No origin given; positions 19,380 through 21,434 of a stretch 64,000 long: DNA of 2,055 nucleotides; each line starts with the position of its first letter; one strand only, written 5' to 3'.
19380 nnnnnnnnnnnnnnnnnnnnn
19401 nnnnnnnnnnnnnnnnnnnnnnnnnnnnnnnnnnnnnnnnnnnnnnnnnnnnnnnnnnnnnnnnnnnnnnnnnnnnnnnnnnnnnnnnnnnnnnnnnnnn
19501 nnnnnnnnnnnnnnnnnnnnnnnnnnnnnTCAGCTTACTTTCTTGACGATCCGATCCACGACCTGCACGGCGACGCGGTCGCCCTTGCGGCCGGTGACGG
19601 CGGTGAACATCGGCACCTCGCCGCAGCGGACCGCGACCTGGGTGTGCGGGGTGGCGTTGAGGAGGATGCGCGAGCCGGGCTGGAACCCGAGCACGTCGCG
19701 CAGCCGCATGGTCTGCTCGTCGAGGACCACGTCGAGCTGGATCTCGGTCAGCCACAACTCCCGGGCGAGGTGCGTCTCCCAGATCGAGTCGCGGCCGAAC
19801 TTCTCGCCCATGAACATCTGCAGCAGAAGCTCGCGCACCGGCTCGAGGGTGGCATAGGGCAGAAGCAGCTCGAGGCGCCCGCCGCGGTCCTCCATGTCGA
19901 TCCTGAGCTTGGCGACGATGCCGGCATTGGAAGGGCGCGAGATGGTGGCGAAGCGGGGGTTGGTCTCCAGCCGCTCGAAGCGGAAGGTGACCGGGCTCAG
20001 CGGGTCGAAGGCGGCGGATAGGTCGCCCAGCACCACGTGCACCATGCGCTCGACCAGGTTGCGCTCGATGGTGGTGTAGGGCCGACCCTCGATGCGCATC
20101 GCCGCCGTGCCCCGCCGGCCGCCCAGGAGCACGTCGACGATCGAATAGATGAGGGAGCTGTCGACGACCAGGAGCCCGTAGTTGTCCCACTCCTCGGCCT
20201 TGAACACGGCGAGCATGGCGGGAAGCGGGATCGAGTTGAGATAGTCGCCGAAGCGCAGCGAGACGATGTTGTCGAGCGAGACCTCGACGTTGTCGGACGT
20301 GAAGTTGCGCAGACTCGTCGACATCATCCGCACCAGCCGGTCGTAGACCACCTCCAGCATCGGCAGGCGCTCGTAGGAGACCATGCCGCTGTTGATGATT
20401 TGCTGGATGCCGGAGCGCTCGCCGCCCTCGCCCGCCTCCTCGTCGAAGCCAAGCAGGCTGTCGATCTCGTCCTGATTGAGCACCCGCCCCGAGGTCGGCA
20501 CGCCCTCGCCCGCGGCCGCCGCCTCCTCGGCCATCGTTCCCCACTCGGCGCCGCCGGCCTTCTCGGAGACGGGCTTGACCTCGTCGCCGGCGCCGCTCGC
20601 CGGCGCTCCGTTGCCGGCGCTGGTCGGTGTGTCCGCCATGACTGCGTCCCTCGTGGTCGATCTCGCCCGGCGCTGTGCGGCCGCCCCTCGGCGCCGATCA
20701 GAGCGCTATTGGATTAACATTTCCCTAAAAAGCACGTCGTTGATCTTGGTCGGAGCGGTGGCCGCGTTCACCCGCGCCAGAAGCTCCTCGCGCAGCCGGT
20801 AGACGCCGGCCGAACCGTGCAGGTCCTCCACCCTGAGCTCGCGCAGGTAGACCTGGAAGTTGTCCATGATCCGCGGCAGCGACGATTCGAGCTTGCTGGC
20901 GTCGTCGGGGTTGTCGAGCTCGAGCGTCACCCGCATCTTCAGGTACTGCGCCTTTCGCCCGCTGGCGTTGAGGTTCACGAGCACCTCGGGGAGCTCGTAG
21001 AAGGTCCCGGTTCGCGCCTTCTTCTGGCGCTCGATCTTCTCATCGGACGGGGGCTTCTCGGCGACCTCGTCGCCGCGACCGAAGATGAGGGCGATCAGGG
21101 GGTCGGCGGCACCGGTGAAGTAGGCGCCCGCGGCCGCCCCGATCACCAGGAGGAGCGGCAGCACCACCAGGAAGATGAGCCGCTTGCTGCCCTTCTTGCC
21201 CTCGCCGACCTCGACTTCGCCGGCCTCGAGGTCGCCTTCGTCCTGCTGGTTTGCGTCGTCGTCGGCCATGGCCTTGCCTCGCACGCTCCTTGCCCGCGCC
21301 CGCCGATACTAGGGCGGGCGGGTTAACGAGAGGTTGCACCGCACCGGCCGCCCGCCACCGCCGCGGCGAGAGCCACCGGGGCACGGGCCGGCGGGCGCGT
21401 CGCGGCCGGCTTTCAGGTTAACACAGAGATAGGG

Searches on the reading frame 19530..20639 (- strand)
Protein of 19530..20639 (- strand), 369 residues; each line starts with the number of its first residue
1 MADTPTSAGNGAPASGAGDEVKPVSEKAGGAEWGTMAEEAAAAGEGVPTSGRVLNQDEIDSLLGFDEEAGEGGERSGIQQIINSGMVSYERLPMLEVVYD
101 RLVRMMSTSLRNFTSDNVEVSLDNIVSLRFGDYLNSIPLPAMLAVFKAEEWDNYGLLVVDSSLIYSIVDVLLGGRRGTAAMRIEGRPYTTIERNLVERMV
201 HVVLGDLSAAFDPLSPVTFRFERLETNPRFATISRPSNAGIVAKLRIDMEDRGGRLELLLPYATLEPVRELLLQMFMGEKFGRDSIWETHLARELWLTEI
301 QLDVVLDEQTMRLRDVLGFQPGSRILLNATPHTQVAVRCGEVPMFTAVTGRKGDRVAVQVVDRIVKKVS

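Call 4: search_protein_families(library=pfam, proteins=[window:19530-20639:-], max_evalue=0.1)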
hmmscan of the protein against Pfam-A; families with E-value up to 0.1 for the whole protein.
window:19530-20639:- (369 aa): 2 families
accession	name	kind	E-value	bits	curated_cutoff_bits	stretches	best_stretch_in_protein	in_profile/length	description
PF02154.20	FliM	-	1.3e-64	218.1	27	1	81-272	3-192/192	Flagellar motor switch protein FliM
PF01052.25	FliMN_C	-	1.7e-15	57.1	23.8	1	294-364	2-72/73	Type III flagellar switch regulator (C-ring) FliN C-term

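Call 5: search_protein_families(library=ncbifam, proteins=[window:19530-20639:-], max_evalue=0.1)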
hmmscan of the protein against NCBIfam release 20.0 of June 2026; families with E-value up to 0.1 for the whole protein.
window:19530-20639:- (369 aa): 3 families
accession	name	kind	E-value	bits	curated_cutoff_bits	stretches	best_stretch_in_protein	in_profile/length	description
TIGR01397.1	fliM_switch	equivalog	7e-89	298.1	219.6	1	52-364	1-319/320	flagellar motor switch protein FliM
NF005194.1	PRK06666.1-5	equivalog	0.0035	16.6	206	1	154-360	115-322/327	flagellar motor switch protein FliM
TIGR02480.1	fliN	equivalog_domain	0.026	14.4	84.05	1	299-335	9-45/77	flagellar motor switch protein FliN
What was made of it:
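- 19530..20639 (-): fliM. Pfam FliM 1.3e-64; TIGR01397 7e-89 (calls 4, 5).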

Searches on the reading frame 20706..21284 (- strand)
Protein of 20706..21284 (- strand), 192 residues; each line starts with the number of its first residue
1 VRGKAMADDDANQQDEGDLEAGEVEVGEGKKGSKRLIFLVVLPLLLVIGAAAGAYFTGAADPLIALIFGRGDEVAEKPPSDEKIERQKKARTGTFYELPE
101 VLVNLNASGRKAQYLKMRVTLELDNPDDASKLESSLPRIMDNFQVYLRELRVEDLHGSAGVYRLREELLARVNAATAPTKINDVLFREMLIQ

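Call 4: search_protein_families(library=pfam, proteins=[window:20706-21284:-], max_evalue=0.1)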
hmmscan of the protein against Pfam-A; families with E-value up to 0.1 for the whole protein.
window:20706-21284:- (192 aa): 1 family
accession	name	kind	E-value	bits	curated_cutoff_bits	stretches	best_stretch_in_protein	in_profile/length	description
PF03748.19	FliL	-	2.9e-21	76.4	24.6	1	95-192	1-103/103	Flagellar basal body-associated protein FliL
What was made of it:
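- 20706..21284 (-): fliL (first gene of the operon). Pfam FliL 2.9e-21 (call 4).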

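Call 5: search_protein_families(library=ncbifam, proteins=[window:20706-21284:-], max_evalue=0.1)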
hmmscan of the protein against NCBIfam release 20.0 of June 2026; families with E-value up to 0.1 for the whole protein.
window:20706-21284:- (192 aa): 5 families
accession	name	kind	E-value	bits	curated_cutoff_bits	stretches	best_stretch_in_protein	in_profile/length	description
NF009420.1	PRK12785.1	equivalog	2.3e-41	141.3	197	1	21-192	5-161/161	flagellar basal body-associated protein FliL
NF006283.1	PRK08455.1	equivalog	6.4e-13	48.7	187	1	25-192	8-182/182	flagellar basal body-associated protein FliL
NF005435.1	PRK07021.1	equivalog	3.3e-12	46.5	131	1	31-192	3-157/157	flagellar basal body-associated protein FliL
NF004285.1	PRK05696.1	equivalog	6.9e-12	45.5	179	1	23-192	8-171/171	flagellar basal body-associated protein FliL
NF005826.1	PRK07718.1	equivalog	0.00018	21.5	140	1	95-192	50-143/143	flagellar basal body-associated protein FliL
